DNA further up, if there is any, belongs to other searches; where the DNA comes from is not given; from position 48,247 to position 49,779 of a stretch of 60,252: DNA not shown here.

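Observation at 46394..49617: Three-gene operon: Cys-rich membrane-anchored periplasmic protein of unknown family plus a MacB/FtsX-type ABC transporter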

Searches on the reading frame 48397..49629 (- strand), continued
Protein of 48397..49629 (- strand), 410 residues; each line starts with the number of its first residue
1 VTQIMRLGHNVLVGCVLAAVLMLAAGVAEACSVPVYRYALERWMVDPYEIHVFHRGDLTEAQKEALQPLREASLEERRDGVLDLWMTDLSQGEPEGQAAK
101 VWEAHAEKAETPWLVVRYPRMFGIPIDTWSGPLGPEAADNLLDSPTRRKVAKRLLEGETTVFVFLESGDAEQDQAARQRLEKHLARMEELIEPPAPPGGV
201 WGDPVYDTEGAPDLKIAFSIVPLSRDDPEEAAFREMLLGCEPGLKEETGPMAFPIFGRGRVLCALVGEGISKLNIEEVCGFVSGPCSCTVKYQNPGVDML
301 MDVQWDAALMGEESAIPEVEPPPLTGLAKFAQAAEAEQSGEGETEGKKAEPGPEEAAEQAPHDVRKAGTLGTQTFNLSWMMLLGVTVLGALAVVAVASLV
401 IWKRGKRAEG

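Call 25: search_protein_families(library=ncbifam, proteins=[L003:9190-10716:+, L003:10716-11618:+, L003:11615-12274:+, L003:4196-7999:+], max_evalue=0.001)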
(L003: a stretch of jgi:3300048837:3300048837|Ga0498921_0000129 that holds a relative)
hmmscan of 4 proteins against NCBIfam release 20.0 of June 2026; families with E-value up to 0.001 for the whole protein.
L003:9190-10716:+ (508 aa): 12 families
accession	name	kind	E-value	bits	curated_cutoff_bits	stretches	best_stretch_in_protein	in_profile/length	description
TIGR01256.1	modA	equivalog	5.9e-36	124.4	62.5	2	55-257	1-206/217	molybdate ABC transporter substrate-binding protein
NF002918.0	PRK03537.1-4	equivalog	1.9e-15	56.8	288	2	283-503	7-244/246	molybdate ABC transporter substrate-binding protein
NF007958.0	PRK10677.1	equivalog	5.9e-15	54.9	253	1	44-183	22-168/256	molybdate ABC transporter substrate-binding protein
NF002919.0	PRK03537.1-6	equivalog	1.3e-08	34.6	482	0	30-174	16-159/275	molybdate ABC transporter substrate-binding protein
NF002917.0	PRK03537.1-3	equivalog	1.3e-08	34.3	264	0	45-169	20-145/267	molybdate ABC transporter substrate-binding protein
TIGR03871.1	ABC_peri_MoxJ_2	subfamily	8.8e-08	32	212.15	0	359-441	81-161/232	quinoprotein dehydrogenase-associated putative ABC transporter substrate-binding protein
TIGR02995.1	ectoine_ehuB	equivalog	2.8e-06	26.8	190.9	0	108-202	102-193/275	ectoine/hydroxyectoine ABC transporter substrate-binding protein EhuB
NF002916.0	PRK03537.1-2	equivalog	1.2e-05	25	359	0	285-340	6-61/244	molybdate ABC transporter substrate-binding protein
TIGR00971.1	3a0106s03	subfamily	3.6e-05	23.2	155.5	0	128-165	105-142/315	sulfate ABC transporter substrate-binding protein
TIGR03730.1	tungstate_WtpA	equivalog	6.4e-05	22.2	242.75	0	50-104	3-59/275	tungstate ABC transporter substrate-binding protein WtpA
NF003196.0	PRK04168.1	equivalog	0.00011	21.2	355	0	29-104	13-90/338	tungstate ABC transporter substrate-binding protein WtpA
NF008106.0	PRK10852.1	subfamily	0.00083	18.4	308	0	117-171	112-165/338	thiosulfate ABC transporter substrate-binding protein CysP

L003:10716-11618:+ (300 aa): 25 families
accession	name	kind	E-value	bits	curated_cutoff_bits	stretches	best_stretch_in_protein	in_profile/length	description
TIGR01581.1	Mo_ABC_porter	hypoth_equivalog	1.6e-54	184.8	210.3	1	70-283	8-224/225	ABC transporter permease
TIGR02141.1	modB_ABC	equivalog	9.3e-44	149.5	182.6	1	87-288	2-205/208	molybdate ABC transporter permease subunit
TIGR00969.1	3a0106s02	subfamily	7.5e-40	137.1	240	1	32-288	22-269/272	sulfate ABC transporter permease subunit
NF040839.1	tungstate_WtpB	equivalog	9.8e-38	130.2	340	1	76-288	37-247/251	tungstate ABC transporter permease WtpB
TIGR02140.1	permease_CysW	equivalog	1.6e-34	119.6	329.1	1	32-286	8-253/261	sulfate ABC transporter permease subunit CysW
TIGR02139.1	permease_CysT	equivalog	9.5e-34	117.2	246.1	1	75-287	42-257/265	sulfate ABC transporter permease subunit CysT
NF006939.0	PRK09421.1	equivalog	1.7e-32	112.7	262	1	83-282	10-214/230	molybdate ABC transporter permease subunit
NF008208.0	PRK10971.1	equivalog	5.3e-31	108.1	415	1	73-287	48-265/277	sulfate/thiosulfate ABC transporter permease CysT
NF038017.1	ABC_perm1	subfamily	3.1e-25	89.3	100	1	90-274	3-183/184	ABC transporter permease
NF008620.0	PRK11602.1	equivalog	9e-22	77.6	442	1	34-276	27-261/291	sulfate/thiosulfate ABC transporter permease CysW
NF041773.1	tung_perm_TupB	equivalog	4.2e-19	69.3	320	1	68-285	9-222/230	tungstate ABC transporter permease TupB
TIGR03262.1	PhnU2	equivalog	1.3e-12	47.1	593.25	1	32-285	9-253/546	putative 2-aminoethylphosphonate ABC transporter permease subunit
NF011624.0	PRK15050.1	equivalog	2.4e-10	40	247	1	39-284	37-281/297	2-aminoethylphosphonate ABC transporter permease subunit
TIGR00974.1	3a0107s02c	equivalog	2.7e-10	39.8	193.45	1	71-287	38-258/272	phosphate ABC transporter permease PstA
TIGR02138.1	phosphate_pstC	equivalog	4.7e-10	39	196.45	1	32-285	13-281/296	phosphate ABC transporter permease subunit PstC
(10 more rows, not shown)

L003:11615-12274:+ (219 aa): 189 families (the best 25 are shown)
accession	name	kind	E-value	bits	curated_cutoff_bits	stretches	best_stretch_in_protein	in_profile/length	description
NF040840.2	tungstate_WtpC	equivalog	1.8e-65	221.5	440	1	1-210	1-210/347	tungstate ABC transporter ATP-binding protein WtpC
TIGR00968.1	3a0106s01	subfamily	3.7e-58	196.8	342.75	1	2-212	1-212/237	sulfate ABC transporter ATP-binding protein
NF008653.0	PRK11650.1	subfamily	5.1e-58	196.8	432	1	12-210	16-214/357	sn-glycerol-3-phosphate ABC transporter ATP-binding protein UgpC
TIGR03265.1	PhnT2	equivalog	1.8e-53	182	457.7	1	2-211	5-215/353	putative 2-aminoethylphosphonate ABC transporter ATP-binding protein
TIGR01187.1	potA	subfamily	4e-52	177.3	355.6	1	31-211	1-181/325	polyamine ABC transporter ATP-binding protein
NF006987.0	PRK09452.1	equivalog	2.5e-50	171.3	482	1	15-211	32-228/378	spermidine/putrescine ABC transporter ATP-binding protein PotA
NF008105.0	PRK10851.1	equivalog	8.3e-50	169.5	502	1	2-212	3-218/362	sulfate/thiosulfate ABC transporter ATP-binding protein CysA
NF040933.2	ABC_arch_GlcV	equivalog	5.8e-49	166.8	450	1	15-211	21-222/357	glucose ABC transporter ATP-binding protein GlcV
TIGR02142.1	modC_ABC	equivalog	8.2e-49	166.7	285.05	1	6-215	4-216/353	molybdenum ABC transporter ATP-binding protein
TIGR03258.1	PhnT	equivalog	6.2e-47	160.3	499.15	1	12-210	20-219/359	2-aminoethylphosphonate ABC transport system ATP-binding subunit PhnT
NF043075.1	MMSYN1_0197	equivalog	2.2e-46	158.4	550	1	2-211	3-213/341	spermidine/putrescine ABC transporter ATP-binding protein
NF008233.0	PRK11000.1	equivalog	4.4e-45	154.1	568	1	18-210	21-213/369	maltose/maltodextrin ABC transporter ATP-binding protein MalK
TIGR01277.1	thiQ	equivalog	4.5e-42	144.1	245.05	1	19-212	17-210/213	thiamine ABC transporter ATP-binding protein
NF008513.0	PRK11432.1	equivalog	1.7e-41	142.3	496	1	2-212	7-218/351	ferric ABC transporter ATP-binding protein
NF008621.0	PRK11607.1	equivalog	1.1e-40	139.6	613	1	3-209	21-228/377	putrescine ABC transporter ATP-binding subunit PotG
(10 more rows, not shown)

L003:4196-7999:+ (1267 aa): 7 families
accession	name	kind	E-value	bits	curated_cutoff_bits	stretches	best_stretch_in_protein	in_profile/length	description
TIGR03300.1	assembly_YfgL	equivalog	4.9e-15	55.1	285.2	1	78-149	101-172/377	outer membrane protein assembly factor BamB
NF053615.1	SerThrKinAfsKStmc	equivalog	6.6e-13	48.2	1300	1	73-151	696-773/809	protein serine/threonine kinase AfsK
TIGR03075.1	PQQ_enz_alc_DH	subfamily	1.8e-12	46.6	480.05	1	57-148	45-146/530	PQQ-dependent dehydrogenase, methanol/ethanol family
NF008351.0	PRK11138.1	equivalog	1.6e-10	40.1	423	1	76-207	155-281/394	outer membrane protein assembly factor BamB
TIGR04528.1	acido_non_PQQ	subfamily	5.1e-10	38.7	650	0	76-149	53-129/493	acido-empty-quinoprotein group A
NF041516.1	PA2928_fam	subfamily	0.00012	21.5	70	0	565-704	221-334/376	PA2928 family protein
TIGR03074.1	PQQ_membr_DH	subfamily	0.00074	17.5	832.65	0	78-107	706-736/783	membrane-bound PQQ-dependent dehydrogenase, glucose/quinate/shikimate family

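Call 26: search_protein_families(library=pfam, proteins=[L003:9190-10716:+, L003:10716-11618:+, L003:11615-12274:+, L003:4196-7999:+], max_evalue=0.01)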
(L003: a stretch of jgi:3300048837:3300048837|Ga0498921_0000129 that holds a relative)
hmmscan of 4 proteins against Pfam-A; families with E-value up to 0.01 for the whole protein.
L003:9190-10716:+ (508 aa): 4 families
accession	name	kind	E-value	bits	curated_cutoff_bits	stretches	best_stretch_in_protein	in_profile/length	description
PF13531.11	SBP_bac_11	-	3.2e-85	286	25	2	50-270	1-226/227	Bacterial extracellular solute-binding protein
PF12727.12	PBP_like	-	7.2e-10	38.8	27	1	119-220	62-162/193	PBP superfamily domain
PF01547.30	SBP_bac_1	-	4.1e-09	37.3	26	1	62-258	10-303/307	Bacterial extracellular solute-binding protein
PF12974.12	Phosphonate-bd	-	7.4e-09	35.8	27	1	70-222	24-176/242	ABC transporter, phosphonate, periplasmic substrate-binding protein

L003:10716-11618:+ (300 aa): 2 families
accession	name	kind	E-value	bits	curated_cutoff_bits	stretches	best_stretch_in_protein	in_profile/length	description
PF00528.27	BPD_transp_1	-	1.6e-14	54.5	26.4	1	103-285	1-175/184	Binding-protein-dependent transport system inner membrane component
PF14093.11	DUF4271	-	0.0012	19.3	29.7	1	34-176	4-132/206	Domain of unknown function (DUF4271)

L003:11615-12274:+ (219 aa): 5 families
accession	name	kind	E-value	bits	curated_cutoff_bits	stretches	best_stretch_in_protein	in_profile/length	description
PF00005.33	ABC_tran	-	6.2e-32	111.5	25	1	16-158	1-136/137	ABC transporter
PF02463.25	SMC_N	-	5.1e-05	23.2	40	0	130-205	136-212/220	RecF/RecN/SMC N terminal domain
PF13191.12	AAA_16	-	0.002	19.1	32.6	1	26-178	24-161/167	AAA ATPase domain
PF09818.15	ABC_ATPase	-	0.0045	16.5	23.2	0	132-180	159-207/283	P-loop domain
PF13476.12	AAA_23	-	0.0085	17.2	27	0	31-47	24-40/201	AAA domain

L003:4196-7999:+ (1267 aa): 6 families
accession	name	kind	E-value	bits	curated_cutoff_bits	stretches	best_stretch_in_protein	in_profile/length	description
PF13360.13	PQQ_2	-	2e-33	116.5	27.6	3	70-161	24-112/233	Outer membrane protein assembly factor BamB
PF13570.13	Beta-prop_ACSF4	-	4.9e-17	62.8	133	1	80-150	59-131/329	Beta-alanine-activating enzyme, beta-propeller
PF01011.28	PQQ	-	1.5e-11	44.1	26.7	0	115-232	50-164/595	Glucose/ethanol/alcohol dehydrogenase, beta-propeller domain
PF11721.14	Malectin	-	8.6e-10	39.3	23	1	1180-1235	74-129/163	Malectin domain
PF13649.12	Methyltransf_25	-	0.0021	19.2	27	0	474-570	2-97/97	Methyltransferase domain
PF25292.1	Beta-prop_CGLA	-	0.0043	17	26.8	0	85-149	2-70/316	Lambda-carrageenase beta-propeller domain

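Call 36: search_solved_structures(query=A1, max_evalue=10)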
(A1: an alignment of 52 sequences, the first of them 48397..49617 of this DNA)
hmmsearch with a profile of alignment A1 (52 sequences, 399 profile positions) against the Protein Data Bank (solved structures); distinct sequences matched with E-value up to 10: 1.
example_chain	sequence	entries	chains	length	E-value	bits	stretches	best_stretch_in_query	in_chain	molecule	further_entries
9vee_A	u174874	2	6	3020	2.3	10.4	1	303-392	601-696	Piezo-type mechanosensitive ion channel component 2,Green fluorescent protein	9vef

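Call 54: search_protein_families(library=pfam, proteins=[L044:10968-11741:+, L066:13018-13824:+, L032:15513-16436:+, L032:16451-17215:+, L036:15147-15896:+, L036:15937-17010:+, L036:5185-6507:+, L032:2514-3584:+, L044:11843-12931:-, L051:5758-6678:-], max_evalue=0.001)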
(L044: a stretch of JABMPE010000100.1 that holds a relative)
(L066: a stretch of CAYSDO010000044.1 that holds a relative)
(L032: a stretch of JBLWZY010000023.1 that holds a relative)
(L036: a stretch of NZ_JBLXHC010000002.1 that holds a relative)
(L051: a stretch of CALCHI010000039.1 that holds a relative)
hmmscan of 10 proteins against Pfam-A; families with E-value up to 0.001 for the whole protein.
L044:10968-11741:+ (257 aa): 1 family
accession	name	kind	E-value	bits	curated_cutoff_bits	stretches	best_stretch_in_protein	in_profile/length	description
PF00899.27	ThiF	-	2.2e-55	187.9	28.1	1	22-253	1-238/238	ThiF family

L066:13018-13824:+ (268 aa): 1 family
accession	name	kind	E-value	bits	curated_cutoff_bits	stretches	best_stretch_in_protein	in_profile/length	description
PF00899.27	ThiF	-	1.3e-52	178.8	28.1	1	35-264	3-238/238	ThiF family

L032:15513-16436:+ (307 aa): 2 families
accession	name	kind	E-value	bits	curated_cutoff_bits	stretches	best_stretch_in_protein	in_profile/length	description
PF01882.25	DUF58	-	1.8e-47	161.7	23.4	1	53-263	1-213/216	Protein of unknown function DUF58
PF13519.12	VWA_2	-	4.8e-10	40.4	27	1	92-186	3-93/107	von Willebrand factor type A domain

L032:16451-17215:+ (255 aa): 4 families
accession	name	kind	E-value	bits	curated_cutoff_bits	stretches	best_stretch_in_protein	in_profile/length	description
PF07584.16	BatA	-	1.4e-19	70.8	25.9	1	1-76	1-77/77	Aerotolerance regulator N-terminal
PF00092.34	VWA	-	1.7e-11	45.1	23.8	1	94-205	2-112/174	von Willebrand factor type A domain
PF13519.12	VWA_2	-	2.3e-11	44.7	27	1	94-206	1-106/107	von Willebrand factor type A domain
PF13768.12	VWA_3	-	6.7e-06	26.7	27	1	93-206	2-106/155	von Willebrand factor type A domain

L036:15147-15896:+ (249 aa): 1 family
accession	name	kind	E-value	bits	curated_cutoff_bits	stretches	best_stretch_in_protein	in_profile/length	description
PF00899.27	ThiF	-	8.3e-58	195.8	28.1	1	15-244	1-236/238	ThiF family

L036:15937-17010:+ (358 aa): 1 family
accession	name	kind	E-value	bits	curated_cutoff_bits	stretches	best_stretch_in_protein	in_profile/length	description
PF04734.18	Ceramidase_alk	-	1e-11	44.7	32.1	1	52-259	17-230/509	Neutral/alkaline non-lysosomal ceramidase, N-terminal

L036:5185-6507:+ (440 aa): 1 family
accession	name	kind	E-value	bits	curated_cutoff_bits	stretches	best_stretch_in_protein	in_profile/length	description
PF13562.11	NTP_transf_4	-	7.4e-25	88.3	27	1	5-172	2-149/153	Sugar nucleotidyl transferase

L032:2514-3584:+ (356 aa): 0 families

L044:11843-12931:- (362 aa): 0 families

L051:5758-6678:- (306 aa): 1 family
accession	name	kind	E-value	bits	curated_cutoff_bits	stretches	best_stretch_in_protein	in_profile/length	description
PF00701.28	DHDPS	-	6.2e-24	84.7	22.1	1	14-295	5-283/289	Dihydrodipicolinate synthetase family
